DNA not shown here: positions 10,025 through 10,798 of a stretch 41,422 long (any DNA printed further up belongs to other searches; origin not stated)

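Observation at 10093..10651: Orphan Cys/His-rich type IV pilin-like gene behind a near-perfect sigma70 promoter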

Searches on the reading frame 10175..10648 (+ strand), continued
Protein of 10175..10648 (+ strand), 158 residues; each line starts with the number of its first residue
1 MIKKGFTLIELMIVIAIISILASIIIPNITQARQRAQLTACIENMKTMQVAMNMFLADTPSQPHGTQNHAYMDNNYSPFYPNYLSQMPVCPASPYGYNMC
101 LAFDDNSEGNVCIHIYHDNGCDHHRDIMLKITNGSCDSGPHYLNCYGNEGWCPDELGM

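Call 24: search_solved_structures(query=A1, max_evalue=1, show_alignments=2)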
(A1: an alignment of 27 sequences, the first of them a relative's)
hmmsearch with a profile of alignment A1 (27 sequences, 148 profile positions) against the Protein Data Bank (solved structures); distinct sequences matched with E-value up to 1: 26.
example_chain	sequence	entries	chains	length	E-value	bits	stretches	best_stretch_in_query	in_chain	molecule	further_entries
6xxd_A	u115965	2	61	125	9.6e-17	64.8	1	6-67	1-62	PilA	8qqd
7tgg_A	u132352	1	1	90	3.3e-16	63.1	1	2-62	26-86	Geopilin domain 1 protein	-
9egp_A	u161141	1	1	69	4.8e-16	62.5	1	2-60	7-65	Geopilin domain 1 protein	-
8tj2_C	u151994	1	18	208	1.8e-14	57.5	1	6-57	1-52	Type IV major pilin protein PilA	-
2m7g_A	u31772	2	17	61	2.4e-14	57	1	6-62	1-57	Geopilin domain 1 protein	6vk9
5wda_A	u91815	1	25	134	2.1e-12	50.8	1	6-91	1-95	General secretion pathway protein G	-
8tob_GA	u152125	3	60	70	6.5e-11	45.9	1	7-63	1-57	Fimbrial protein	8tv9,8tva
5kua_A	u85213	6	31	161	2.4e-10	44.1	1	6-89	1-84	pilin | Neisseria meningitidis PilE variant SB-GATDH | Neisseria meningitidis PilE, SB-DATDH variant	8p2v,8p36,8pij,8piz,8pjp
2hi2_A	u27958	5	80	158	5.1e-10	43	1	6-85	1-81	Fimbrial protein | PilA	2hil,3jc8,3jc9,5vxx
8p3b_A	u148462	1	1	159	5.3e-10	42.9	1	6-86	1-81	Fimbrial protein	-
1ay2_A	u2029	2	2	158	7.6e-10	42.4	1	6-85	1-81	TYPE 4 PILIN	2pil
1oqw_A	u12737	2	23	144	1.8e-09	41.2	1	6-50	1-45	Fimbrial protein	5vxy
8tum_e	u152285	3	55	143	2.5e-09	40.8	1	6-49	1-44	Type IV major pilin protein PilA | Pilin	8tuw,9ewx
6gv9_A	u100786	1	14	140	5.2e-09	39.7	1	6-63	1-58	Prepilin peptidase-dependent protein D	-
9laa_A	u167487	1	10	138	1.8e-08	38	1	2-29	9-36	Type IV pilin protein PilA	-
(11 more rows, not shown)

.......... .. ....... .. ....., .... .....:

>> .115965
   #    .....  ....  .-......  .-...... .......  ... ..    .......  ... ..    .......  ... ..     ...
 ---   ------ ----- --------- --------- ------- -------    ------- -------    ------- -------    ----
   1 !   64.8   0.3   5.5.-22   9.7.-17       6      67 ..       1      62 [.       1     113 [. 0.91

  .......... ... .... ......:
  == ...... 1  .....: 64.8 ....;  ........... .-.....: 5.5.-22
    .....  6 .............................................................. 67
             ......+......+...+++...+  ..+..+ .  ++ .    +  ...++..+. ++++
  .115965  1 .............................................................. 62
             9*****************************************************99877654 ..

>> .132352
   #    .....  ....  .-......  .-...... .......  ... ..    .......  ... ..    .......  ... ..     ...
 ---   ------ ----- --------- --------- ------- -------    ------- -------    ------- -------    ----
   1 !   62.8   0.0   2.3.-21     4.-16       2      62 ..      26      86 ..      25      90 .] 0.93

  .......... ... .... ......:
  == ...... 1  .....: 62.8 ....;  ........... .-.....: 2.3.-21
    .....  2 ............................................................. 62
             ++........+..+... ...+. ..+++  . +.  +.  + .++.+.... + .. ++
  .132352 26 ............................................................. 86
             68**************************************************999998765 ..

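Call 25: predict_structure(alignment_id=A1)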
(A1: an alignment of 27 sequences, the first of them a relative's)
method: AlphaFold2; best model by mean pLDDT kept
length: 158 residues; sequences in the alignment: 27
mean_pLDDT: 85.5   pTM: 0.75
mean pLDDT of the five models: 85.5, 85.2, 83.3, 82.4, 81.2
residues with pLDDT >= 90: 80; 70-90: 58; 50-70: 19; < 50: 1
segments of 3 or more residues with pLDDT < 50: none
pLDDT, mean of each block of 10 residues (from residue 1): 85 96 94 94 93 90 65 71 91 87 77 84 88 89 89 72
secondary structure, 60 per line:
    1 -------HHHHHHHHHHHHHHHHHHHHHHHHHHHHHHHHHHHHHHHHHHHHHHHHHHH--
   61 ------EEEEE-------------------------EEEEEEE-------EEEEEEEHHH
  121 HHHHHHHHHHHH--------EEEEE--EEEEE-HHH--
elements in order: H8-58 E67-71 E97-103 E111-117 H118-132 E141-145 E148-152

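Call 28: fold_search(model_id=the predicted structure, library=pdb)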
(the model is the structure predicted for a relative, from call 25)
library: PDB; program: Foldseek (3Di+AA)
matches with E <= 10: 62; with E <= 0.001: 0
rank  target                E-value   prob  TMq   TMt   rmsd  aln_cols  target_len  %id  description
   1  6t8s_CCC              5.3e-01  0.51  0.33  0.38   4.7        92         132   12  Structure of the major Type IV pilin PilA1 from Clostridium difficile (released 2020-03-25)
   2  7t31_B                6.4e-01  0.38  0.37  0.16   6.2       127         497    9  X-ray Structure of Clostridiodies difficile PilW (released 2022-10-19)
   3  5cdh_A                7.2e-01  0.07  0.14  0.08   7.0        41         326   20  Structure of Legionella pneumophila Histidine Acid Phosphatase complexed with L(+)-tartrate (released 2016-01-27)
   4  5cdh_C                7.2e-01  0.07  0.14  0.08   7.1        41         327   20  Structure of Legionella pneumophila Histidine Acid Phosphatase complexed with L(+)-tartrate (released 2016-01-27)
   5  5cdh_H                8.6e-01  0.08  0.14  0.08   4.1        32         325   22  Structure of Legionella pneumophila Histidine Acid Phosphatase complexed with L(+)-tartrate (released 2016-01-27)
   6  7d2f_A                1.0e+00  0.06  0.14  0.08   7.1        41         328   20  Lp major histidine acid phosphatase mutant D281A/5'-AMP (released 2021-09-22)
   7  5cdh_B                1.2e+00  0.06  0.15  0.08   6.0        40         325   20  Structure of Legionella pneumophila Histidine Acid Phosphatase complexed with L(+)-tartrate (released 2016-01-27)
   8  5cdh_G                1.2e+00  0.06  0.14  0.08   6.8        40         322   20  Structure of Legionella pneumophila Histidine Acid Phosphatase complexed with L(+)-tartrate (released 2016-01-27)
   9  8dx4_B                1.6e+00  0.23  0.36  0.15   5.6       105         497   12  Clostridioides difficile R20291 minor pilin - PilW fused with Maltose Binding Protein (released 2022-09-21)
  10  2p9p_D                1.7e+00  0.09  0.24  0.17   6.9       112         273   14  Crystal Structure of bovine Arp2/3 complex co-crystallized with ADP (released 2007-05-29)
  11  4h5b_B                1.7e+00  0.06  0.22  0.22   9.5       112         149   10  Crystal Structure of DR_1245 from Deinococcus radiodurans (released 2013-01-30)
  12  2p9s_D                1.9e+00  0.08  0.24  0.17   7.0       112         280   14  Structure of bovine Arp2/3 complex co-crystallized with ATP/Mg2+ (released 2007-05-29)
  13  6t8s_BBB              2.0e+00  0.20  0.32  0.36   5.0        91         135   12  Structure of the major Type IV pilin PilA1 from Clostridium difficile (released 2020-03-25)
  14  7doq_B                2.4e+00  0.04  0.14  0.07   4.1        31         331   22  Lp major histidine acid phosphatase mutant D281A/5'-AMP (released 2021-12-22)
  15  7doq_A                2.7e+00  0.04  0.15  0.08   7.3        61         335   15  Lp major histidine acid phosphatase mutant D281A/5'-AMP (released 2021-12-22)
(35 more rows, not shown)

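Call 34: find_related_loci(query=A3, collection=genome_contigs, flank=10000)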
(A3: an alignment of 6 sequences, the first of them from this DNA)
Query A3 (130 aa) in genome_contigs; peptide patterns used: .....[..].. (x = any residue, [..] = any of these).
36 stretches matched a pattern, but none encodes a relative of the query by tblastn (E <= 1e-3).

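Call 41: find_encoding_contigs(protein=P0007, flank=10000, max_places=2)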
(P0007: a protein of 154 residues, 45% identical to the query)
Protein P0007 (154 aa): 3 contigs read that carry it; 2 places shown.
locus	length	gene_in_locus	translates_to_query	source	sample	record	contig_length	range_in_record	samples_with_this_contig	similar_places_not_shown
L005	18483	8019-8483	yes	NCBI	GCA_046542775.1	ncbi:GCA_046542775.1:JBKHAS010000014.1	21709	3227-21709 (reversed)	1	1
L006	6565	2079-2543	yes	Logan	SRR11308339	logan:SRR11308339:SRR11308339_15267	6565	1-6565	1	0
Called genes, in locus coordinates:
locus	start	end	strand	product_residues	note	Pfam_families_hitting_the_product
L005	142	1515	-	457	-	PF03816:LytR_cpsA_psr, PF13399:LytR_C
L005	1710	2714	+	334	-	PF00089:Trypsin, PF13365:Trypsin_2, PF13180:PDZ_2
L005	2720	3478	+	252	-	PF01209:Ubie_methyltran, PF13489:Methyltransf_23, PF13847:Methyltransf_31, PF08241:Methyltransf_11, PF08242:Methyltransf_12, PF13649:Methyltransf_25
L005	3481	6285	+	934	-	PF13646:HEAT_2 (faint)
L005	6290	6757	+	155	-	PF00027:cNMP_binding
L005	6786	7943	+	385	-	PF00070:Pyr_redox (faint), PF01266:DAO, PF03486:HI0933_like (faint), PF07992:Pyr_redox_2 (faint), PF12831:FAD_oxidored (faint), PF13738:Pyr_redox_3 (faint)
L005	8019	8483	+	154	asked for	PF07963:N_methyl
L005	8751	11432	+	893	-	-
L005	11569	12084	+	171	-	PF00149:Metallophos, PF12850:Metallophos_2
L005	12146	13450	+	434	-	-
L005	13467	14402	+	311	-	-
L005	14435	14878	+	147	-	PF07963:N_methyl (weak), PF08334:T2SSG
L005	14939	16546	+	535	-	PF06826:Asp-Al_Ex, PF02080:TrkA_C (weak), PF06826:Asp-Al_Ex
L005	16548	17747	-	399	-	PF00155:Aminotran_1_2, PF01212:Beta_elim_lyase (faint), PF00266:Aminotran_5 (weak), PF01041:DegT_DnrJ_EryC1, PF01053:Cys_Met_Meta_PP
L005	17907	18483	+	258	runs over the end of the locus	-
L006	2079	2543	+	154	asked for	PF07963:N_methyl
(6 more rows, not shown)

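Call 42: find_encoding_contigs(protein=P0005, flank=10000, max_places=2)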
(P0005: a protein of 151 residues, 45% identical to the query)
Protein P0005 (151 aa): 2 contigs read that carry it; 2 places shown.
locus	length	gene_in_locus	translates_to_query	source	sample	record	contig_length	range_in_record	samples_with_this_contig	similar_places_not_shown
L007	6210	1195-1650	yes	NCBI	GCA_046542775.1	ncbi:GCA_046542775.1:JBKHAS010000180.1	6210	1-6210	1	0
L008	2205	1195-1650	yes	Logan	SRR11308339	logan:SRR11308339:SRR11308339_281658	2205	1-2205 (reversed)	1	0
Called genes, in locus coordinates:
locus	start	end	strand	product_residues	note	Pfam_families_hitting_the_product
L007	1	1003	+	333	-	?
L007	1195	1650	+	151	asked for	PF07963:N_methyl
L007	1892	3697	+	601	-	PF00496:SBP_bac_5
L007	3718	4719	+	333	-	PF00528:BPD_transp_1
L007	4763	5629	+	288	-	PF12911:OppC_N, PF00528:BPD_transp_1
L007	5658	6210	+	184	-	PF13555:AAA_29, PF00005:ABC_tran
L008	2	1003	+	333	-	?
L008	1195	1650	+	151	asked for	PF07963:N_methyl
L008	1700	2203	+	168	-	?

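Call 43: find_encoding_contigs(protein=P0009, flank=10000, max_places=2)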
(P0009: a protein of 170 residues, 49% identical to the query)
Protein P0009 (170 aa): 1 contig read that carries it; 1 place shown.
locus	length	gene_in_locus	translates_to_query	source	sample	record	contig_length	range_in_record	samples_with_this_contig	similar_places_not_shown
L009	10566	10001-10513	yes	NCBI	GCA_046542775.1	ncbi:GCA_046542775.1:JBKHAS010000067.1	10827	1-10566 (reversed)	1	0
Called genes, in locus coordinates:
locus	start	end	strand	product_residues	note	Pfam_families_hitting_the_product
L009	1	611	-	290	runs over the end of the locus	?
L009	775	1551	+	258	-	PF00142:Fer4_NifH, PF01656:CbiA, PF02374:ArsA_ATPase (weak), PF06564:CBP_BcsQ, PF09140:MipZ (weak), PF10609:ParA, PF13614:AAA_31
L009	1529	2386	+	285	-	PF02195:ParB_N, PF17762:HTH_ParB, PF01381:HTH_3 (faint), PF23552:ParB_C (weak)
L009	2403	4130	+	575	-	PF05496:RuvB_N (faint), PF13177:DNA_pol3_delta2, PF00004:AAA, PF07728:AAA_5 (weak), PF21960:RCF1-5-like_lid (weak), PF22608:DNAX_ATPase_lid, PF12169:DNA_pol3_gamma3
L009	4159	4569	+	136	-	PF00072:Response_reg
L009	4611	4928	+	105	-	PF02575:YbaB_DNA_bd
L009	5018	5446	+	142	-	PF07963:N_methyl (weak)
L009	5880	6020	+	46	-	-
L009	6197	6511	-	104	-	-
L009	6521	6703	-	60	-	PF07963:N_methyl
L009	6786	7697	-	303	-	PF02629:CoA_binding, PF13607:Succ_CoA_lig, PF00549:Ligase_CoA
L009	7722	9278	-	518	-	PF01071:GARS_A (weak), PF08442:ATP-grasp_2, PF13549:ATP-grasp_5, PF24948:Citrate_synth_N, PF16114:Citrate_bind (faint)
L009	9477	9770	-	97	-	-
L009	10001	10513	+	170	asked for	PF07963:N_methyl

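Call 50: list_cluster_members(proteins=[P0008, P0010, P0013, P0014, P0015, P0016, P0017, P0018, P0019, P0024])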
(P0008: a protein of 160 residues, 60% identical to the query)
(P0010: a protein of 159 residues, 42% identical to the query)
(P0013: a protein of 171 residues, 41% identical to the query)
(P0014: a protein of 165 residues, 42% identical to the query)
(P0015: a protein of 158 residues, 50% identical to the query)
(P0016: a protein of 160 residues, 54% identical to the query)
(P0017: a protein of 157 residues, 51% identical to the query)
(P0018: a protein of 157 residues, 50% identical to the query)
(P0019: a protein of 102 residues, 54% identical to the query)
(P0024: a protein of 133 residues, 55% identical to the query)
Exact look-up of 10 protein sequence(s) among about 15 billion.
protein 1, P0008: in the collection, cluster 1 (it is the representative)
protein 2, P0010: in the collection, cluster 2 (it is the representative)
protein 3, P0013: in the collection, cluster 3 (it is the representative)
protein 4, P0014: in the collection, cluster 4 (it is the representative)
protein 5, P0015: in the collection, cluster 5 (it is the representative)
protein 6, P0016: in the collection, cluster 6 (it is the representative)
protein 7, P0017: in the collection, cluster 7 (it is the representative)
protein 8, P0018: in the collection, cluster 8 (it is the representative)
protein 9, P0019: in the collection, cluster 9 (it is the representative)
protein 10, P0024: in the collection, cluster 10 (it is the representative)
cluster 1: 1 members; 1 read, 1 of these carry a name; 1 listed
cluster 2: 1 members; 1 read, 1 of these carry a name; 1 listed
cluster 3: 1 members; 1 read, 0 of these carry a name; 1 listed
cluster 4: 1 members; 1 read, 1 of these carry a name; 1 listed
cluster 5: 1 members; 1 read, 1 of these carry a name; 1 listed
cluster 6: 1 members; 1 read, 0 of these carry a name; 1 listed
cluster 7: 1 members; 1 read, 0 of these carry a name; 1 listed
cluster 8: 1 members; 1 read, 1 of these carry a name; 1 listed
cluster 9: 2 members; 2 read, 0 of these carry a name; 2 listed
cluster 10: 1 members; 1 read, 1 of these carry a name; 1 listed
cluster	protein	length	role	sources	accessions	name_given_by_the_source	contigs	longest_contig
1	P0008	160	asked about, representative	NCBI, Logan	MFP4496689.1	MAG: type II secretion system protein [Vulcanimicrobiota bacterium]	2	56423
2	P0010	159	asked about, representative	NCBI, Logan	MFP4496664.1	MAG: prepilin-type N-terminal cleavage/methylation domain-containing protein ...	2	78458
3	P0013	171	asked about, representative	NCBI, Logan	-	-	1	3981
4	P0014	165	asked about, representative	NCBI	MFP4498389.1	MAG: prepilin-type N-terminal cleavage/methylation domain-containing protein ...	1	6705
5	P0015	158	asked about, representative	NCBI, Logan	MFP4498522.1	MAG: prepilin-type N-terminal cleavage/methylation domain-containing protein ...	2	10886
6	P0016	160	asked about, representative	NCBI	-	-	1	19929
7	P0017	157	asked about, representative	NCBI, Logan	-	-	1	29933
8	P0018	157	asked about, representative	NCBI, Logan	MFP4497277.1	MAG: type II secretion system protein [Vulcanimicrobiota bacterium]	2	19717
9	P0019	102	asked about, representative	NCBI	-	-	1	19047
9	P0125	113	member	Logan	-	-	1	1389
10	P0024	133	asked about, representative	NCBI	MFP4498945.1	MAG: hypothetical protein ACLFQV_12110 [Vulcanimicrobiota bacterium]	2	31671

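Call 51: find_related_loci(query=P0001, collection=genome_contigs, flank=10000)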
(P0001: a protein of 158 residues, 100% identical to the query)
Query P0001 (158 aa) in genome_contigs; peptide patterns used: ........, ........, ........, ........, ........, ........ (x = any residue, [..] = any of these).
147 stretches matched a pattern; 85 encode a relative of the query (tblastn E <= 1e-3); the best 80 are kept; 80 distinct loci.
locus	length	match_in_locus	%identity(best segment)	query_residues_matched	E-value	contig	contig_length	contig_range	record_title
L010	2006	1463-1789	30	1-109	3e-14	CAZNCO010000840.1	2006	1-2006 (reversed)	MAG TPA_asm: uncultured Ohtaekwangia sp. isolate SRP093762_co1_48 genome assembly, contig: NODE_30302_length_2006_cov_3.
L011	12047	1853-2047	46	1-65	5e-14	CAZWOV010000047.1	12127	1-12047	MAG TPA_asm: uncultured Planctomycetaceae bacterium isolate SRP225648_co1_244 genome assembly, contig: NODE_13353_length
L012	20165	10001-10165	44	1-55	8e-13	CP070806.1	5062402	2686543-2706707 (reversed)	MAG: Phycisphaerales bacterium isolate bin1297 chromosome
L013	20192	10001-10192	39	1-64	1e-12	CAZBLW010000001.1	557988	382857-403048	MAG TPA_asm: uncultured Gammaproteobacteria bacterium isolate SRP193661_co2_55 genome assembly, contig: NODE_2_length_55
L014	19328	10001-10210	41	1-70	2e-12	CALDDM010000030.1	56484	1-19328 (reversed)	MAG: Candidatus Pacebacteria bacterium isolate L2_Bin_Bin_41_1 genome assembly, contig: c_000003836674, whole genome sho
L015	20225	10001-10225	44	1-75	1e-11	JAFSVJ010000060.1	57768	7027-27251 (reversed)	MAG: Abditibacteriota bacterium isolate RGIG3508 Goat_Rumen.Co__c1329045, whole genome shotgun sequence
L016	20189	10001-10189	46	1-63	1e-11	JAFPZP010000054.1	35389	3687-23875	MAG: Candidatus Riflebacteria bacterium isolate RGIG1619 Goat_Abomasum.Co__c1238130, whole genome shotgun sequence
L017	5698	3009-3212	40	1-68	2e-11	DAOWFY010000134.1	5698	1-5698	MAG TPA_asm: bacterium isolate CSMAG_1977 CSMAG_1977_k141_52160_length_5698_cov_38.0000, whole genome shotgun sequence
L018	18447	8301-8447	51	1-49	3e-11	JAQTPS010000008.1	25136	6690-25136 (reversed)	MAG: Candidatus Paceibacterota bacterium isolate STB_121 NODE_4273_length_25136_cov_3.368827_Sandtown_B, whole genome sh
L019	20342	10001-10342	29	1-120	3e-11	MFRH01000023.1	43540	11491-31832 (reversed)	MAG: Candidatus Margulisbacteria bacterium GWF2_35_9 gwf2_scaffold_1692, whole genome shotgun sequence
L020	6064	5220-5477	33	1-93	1e-10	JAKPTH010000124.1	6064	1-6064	MAG: bacterium isolate JPNA_metabat.86 k141_557036, whole genome shotgun sequence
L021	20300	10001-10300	34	1-93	2e-10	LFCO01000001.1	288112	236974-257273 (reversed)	MAG: Parcubacteria bacterium C7867-005 C7867_00008, whole genome shotgun sequence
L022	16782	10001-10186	39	1-61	2e-9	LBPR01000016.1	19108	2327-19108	MAG: Candidatus Roizmanbacteria bacterium GW2011_GWC2_34_23 UR56_C0016, whole genome shotgun sequence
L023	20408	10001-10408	30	1-152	2e-9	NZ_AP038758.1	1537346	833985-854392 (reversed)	Minisyncoccus archaeiphilus strain PMX.108 chromosome, complete genome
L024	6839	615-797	41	2-61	3e-9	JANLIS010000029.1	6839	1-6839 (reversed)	MAG: Candidatus Roizmanbacteria bacterium isolate S40-21 k99_39621, whole genome shotgun sequence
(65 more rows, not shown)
